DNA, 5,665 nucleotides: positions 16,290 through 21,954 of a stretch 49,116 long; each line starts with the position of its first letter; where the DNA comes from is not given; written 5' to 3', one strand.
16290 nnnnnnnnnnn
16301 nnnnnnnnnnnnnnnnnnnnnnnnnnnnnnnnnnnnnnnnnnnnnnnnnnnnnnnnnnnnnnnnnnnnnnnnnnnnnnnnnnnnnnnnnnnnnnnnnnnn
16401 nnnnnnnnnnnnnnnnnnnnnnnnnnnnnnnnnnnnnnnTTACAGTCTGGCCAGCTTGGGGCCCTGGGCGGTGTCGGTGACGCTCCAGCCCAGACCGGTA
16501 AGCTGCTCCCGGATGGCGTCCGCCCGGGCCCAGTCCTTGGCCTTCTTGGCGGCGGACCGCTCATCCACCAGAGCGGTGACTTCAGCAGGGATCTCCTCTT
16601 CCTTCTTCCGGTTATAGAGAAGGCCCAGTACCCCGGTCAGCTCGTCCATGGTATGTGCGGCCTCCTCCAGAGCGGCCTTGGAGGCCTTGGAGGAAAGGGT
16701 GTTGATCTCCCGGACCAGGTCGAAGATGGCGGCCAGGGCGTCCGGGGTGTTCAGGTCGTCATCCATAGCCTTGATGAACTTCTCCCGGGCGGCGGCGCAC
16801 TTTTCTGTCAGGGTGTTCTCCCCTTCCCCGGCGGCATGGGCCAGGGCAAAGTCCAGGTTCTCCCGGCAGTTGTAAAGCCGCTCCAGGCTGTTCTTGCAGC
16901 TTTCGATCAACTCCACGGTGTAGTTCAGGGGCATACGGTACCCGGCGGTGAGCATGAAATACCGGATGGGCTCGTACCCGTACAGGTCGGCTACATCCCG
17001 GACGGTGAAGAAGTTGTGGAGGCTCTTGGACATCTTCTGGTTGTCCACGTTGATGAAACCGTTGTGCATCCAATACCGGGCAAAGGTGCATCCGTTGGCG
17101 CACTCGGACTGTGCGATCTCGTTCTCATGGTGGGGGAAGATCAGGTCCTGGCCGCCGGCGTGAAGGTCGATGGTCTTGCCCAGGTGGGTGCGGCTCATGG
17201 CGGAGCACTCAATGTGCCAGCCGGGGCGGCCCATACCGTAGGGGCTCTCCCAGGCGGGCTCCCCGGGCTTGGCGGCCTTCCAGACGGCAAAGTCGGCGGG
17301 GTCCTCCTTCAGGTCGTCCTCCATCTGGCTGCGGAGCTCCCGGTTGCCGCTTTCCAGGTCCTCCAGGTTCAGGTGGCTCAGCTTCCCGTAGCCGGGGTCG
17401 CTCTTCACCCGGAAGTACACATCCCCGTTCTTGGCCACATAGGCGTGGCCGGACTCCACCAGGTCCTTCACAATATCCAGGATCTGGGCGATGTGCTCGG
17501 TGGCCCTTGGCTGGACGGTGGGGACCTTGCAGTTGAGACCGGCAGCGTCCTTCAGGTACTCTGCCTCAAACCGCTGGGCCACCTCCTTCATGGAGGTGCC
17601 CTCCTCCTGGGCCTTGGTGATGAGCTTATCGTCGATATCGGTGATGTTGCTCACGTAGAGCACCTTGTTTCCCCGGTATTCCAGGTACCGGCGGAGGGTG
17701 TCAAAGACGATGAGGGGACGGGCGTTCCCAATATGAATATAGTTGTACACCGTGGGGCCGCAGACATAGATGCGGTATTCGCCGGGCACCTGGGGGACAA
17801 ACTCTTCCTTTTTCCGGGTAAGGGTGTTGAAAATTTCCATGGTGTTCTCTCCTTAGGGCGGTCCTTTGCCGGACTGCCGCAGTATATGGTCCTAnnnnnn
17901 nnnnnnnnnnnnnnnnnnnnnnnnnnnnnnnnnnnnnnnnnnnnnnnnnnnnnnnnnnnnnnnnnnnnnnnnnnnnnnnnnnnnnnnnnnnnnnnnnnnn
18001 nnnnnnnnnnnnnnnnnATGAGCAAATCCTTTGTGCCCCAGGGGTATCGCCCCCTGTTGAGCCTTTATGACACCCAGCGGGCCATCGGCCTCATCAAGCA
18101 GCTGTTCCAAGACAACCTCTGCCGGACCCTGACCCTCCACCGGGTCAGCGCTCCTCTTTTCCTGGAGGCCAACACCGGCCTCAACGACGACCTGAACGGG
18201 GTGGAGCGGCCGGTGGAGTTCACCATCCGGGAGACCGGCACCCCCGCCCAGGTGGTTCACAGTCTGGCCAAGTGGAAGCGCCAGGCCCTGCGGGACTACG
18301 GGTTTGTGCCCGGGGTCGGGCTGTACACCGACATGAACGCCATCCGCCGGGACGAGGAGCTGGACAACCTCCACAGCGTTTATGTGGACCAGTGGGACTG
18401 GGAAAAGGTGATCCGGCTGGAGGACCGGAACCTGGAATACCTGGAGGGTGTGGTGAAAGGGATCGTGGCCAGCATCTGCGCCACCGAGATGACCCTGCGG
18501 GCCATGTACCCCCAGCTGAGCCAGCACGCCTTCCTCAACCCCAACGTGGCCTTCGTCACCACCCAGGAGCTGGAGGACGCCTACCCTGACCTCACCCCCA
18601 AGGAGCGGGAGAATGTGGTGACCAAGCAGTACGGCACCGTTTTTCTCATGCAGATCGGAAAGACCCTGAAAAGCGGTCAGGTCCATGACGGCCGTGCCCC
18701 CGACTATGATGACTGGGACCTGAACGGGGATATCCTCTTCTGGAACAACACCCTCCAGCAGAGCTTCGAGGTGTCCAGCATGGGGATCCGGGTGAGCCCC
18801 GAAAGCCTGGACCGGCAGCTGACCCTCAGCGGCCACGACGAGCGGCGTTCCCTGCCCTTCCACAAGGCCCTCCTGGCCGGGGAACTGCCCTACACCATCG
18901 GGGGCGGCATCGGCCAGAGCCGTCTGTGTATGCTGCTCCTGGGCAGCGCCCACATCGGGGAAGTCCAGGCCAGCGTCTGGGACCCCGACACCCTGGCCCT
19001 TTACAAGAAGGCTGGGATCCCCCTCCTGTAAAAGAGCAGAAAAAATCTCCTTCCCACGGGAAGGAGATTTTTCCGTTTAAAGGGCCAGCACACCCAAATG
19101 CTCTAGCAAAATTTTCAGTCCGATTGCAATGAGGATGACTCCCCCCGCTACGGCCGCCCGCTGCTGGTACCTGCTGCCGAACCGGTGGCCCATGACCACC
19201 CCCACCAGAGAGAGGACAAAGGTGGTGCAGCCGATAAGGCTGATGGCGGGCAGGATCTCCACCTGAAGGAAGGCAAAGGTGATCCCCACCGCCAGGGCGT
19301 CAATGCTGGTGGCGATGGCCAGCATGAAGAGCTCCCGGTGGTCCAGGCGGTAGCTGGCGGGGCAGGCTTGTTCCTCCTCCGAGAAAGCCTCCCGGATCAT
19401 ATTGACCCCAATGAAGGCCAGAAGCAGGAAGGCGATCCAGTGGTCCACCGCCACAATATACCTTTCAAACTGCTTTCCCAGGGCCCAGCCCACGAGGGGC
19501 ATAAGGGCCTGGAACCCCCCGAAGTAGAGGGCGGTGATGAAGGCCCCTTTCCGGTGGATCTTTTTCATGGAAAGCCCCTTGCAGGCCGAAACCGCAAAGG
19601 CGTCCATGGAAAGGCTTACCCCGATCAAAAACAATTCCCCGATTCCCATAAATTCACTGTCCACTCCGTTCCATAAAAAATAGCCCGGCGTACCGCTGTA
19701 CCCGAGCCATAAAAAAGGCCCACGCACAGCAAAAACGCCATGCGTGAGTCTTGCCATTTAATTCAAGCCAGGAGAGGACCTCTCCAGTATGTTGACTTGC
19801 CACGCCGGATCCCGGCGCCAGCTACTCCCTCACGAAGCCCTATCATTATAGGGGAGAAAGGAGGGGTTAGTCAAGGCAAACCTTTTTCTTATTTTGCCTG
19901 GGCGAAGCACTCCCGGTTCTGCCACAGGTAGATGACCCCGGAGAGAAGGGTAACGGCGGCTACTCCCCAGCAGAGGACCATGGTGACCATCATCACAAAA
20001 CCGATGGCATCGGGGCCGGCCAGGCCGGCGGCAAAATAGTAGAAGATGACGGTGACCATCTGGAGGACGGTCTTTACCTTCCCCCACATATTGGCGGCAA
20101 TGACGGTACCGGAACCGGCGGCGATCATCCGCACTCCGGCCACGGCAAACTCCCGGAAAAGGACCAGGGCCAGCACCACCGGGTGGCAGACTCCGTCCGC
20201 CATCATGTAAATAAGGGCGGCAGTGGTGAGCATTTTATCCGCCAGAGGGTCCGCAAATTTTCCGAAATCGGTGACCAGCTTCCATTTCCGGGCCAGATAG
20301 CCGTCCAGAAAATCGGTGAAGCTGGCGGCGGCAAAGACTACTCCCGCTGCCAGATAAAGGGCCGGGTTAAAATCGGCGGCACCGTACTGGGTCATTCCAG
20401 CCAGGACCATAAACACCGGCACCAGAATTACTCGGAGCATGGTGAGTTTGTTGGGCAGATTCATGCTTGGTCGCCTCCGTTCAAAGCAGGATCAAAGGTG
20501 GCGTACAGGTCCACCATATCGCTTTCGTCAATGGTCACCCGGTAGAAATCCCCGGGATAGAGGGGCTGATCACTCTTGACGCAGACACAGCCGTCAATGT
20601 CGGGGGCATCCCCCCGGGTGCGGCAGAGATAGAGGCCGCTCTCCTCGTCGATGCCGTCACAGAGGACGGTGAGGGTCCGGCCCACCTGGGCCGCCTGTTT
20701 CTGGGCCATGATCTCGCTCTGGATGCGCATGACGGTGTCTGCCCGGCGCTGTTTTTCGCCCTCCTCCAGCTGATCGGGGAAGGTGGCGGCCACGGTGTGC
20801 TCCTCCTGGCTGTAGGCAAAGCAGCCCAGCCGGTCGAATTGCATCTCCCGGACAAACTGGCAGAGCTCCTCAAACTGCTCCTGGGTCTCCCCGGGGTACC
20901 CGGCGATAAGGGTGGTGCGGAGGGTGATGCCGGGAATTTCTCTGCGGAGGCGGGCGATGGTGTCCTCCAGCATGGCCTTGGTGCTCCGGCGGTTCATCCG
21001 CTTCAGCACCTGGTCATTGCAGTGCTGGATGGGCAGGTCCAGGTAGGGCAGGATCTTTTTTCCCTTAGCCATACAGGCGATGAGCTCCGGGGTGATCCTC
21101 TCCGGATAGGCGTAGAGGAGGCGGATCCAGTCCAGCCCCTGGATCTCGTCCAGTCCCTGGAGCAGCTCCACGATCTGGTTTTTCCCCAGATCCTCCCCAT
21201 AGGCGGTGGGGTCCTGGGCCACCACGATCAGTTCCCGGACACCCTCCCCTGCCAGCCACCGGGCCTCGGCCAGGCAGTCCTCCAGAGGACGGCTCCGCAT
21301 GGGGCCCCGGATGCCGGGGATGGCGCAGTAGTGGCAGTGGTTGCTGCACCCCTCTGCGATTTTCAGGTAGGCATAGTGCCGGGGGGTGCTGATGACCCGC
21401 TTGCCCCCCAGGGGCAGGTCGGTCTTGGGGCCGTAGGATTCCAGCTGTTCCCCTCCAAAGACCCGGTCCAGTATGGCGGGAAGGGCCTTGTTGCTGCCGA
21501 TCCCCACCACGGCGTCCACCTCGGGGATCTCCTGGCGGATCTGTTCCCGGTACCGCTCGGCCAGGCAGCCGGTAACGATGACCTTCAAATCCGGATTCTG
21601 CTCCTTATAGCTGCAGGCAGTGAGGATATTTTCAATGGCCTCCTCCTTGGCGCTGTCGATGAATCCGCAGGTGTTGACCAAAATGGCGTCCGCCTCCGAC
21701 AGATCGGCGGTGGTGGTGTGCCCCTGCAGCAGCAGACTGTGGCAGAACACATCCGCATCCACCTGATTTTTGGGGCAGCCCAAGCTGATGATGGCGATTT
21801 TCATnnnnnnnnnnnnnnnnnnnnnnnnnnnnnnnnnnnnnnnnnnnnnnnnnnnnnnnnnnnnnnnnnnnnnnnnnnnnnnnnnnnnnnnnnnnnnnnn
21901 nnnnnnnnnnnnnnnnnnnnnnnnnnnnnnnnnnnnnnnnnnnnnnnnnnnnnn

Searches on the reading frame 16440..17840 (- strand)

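Call 64: search_protein_families(library=pfam, proteins=[window:16440-17840:-], max_evalue=0.0001)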
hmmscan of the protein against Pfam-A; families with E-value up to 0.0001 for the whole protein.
window:16440-17840:- (466 aa): 6 families
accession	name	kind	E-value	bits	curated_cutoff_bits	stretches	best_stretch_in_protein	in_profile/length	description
PF01406.26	tRNA-synt_1e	-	8.8e-127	423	27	1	15-316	3-300/301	tRNA synthetases class I (C) catalytic domain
PF09190.17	DALR_2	-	6.2e-20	71.9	22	1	354-408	1-56/57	DALR domain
PF09334.17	tRNA-synt_1g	-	2.4e-15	56.7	20.1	2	33-142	12-122/391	tRNA synthetases class I (M)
PF23493.1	CysS_C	-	6.3e-08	33.1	23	1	416-457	3-44/51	Cysteinyl-tRNA ligase anticodon binding domain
PF00133.28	tRNA-synt_1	-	1.3e-07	31.2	22.7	0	258-301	363-407/414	tRNA synthetases class I (I, L, M and V)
PF01921.24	tRNA-synt_1f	-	5.9e-05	22.6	27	0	263-299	275-312/360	tRNA synthetases class I (K)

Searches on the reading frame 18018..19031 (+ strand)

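Call 64: search_protein_families(library=pfam, proteins=[window:18018-19031:+], max_evalue=0.0001)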
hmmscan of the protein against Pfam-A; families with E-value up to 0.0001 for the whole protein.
window:18018-19031:+ (337 aa): 1 family
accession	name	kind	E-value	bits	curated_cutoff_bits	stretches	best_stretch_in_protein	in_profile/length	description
PF03590.20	AsnA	-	1.9e-102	342.3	27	1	20-247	1-227/228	Aspartate-ammonia ligase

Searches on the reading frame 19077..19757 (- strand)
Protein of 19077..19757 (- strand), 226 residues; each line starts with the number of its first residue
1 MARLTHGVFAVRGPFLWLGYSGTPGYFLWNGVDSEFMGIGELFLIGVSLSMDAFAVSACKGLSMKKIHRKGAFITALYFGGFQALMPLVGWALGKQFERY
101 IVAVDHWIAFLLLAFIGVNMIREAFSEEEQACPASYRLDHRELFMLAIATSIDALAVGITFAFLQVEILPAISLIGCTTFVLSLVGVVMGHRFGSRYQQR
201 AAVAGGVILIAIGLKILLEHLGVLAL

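Call 64: search_protein_families(library=pfam, proteins=[window:19077-19757:-], max_evalue=0.0001)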
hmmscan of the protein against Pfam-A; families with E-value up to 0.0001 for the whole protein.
window:19077-19757:- (226 aa): 1 family
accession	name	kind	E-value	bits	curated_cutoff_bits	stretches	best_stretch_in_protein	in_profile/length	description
PF02659.21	Mntp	-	3.6e-57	192.9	24.4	1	67-217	2-152/152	Putative manganese efflux pump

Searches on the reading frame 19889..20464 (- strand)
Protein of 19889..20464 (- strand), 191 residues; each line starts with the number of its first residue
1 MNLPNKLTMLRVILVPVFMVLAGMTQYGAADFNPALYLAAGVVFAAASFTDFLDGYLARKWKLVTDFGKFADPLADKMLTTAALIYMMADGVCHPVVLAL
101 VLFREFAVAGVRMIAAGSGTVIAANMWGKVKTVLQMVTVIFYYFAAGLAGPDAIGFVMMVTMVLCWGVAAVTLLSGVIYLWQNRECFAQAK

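Call 64: search_protein_families(library=pfam, proteins=[window:19889-20464:-], max_evalue=0.0001)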
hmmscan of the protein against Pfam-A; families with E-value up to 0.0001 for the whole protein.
window:19889-20464:- (191 aa): 1 family
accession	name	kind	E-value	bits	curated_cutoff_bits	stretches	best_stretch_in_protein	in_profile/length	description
PF01066.26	CDP-OH_P_transf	-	3.5e-41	141.6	22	1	1-164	1-149/152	CDP-alcohol phosphatidyltransferase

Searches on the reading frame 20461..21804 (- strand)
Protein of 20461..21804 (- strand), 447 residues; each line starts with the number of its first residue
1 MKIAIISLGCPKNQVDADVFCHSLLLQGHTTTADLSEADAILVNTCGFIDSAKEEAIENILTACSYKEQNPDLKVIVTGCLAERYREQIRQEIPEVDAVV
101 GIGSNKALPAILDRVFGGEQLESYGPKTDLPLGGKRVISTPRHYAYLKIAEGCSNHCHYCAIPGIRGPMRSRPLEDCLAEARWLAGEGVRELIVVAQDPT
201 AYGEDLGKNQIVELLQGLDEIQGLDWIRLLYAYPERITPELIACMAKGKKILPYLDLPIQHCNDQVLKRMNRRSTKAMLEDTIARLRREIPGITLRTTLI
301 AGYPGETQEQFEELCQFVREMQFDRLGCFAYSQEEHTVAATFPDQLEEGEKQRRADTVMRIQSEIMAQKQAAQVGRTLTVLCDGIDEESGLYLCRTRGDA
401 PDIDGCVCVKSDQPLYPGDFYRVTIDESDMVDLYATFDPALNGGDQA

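Call 64: search_protein_families(library=pfam, proteins=[window:20461-21804:-], max_evalue=0.0001)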
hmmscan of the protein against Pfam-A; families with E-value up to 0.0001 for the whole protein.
window:20461-21804:- (447 aa): 3 families
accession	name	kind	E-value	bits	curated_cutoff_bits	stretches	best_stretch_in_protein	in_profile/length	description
PF00919.26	UPF0004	-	2.6e-26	91.9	27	1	2-101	1-98/98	Uncharacterized protein family UPF0004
PF04055.27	Radical_SAM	-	9.2e-24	84.9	29.5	1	149-318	3-166/166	Radical SAM superfamily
PF18693.7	TRAM_2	-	2.9e-19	69.4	27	1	374-436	1-61/63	TRAM domain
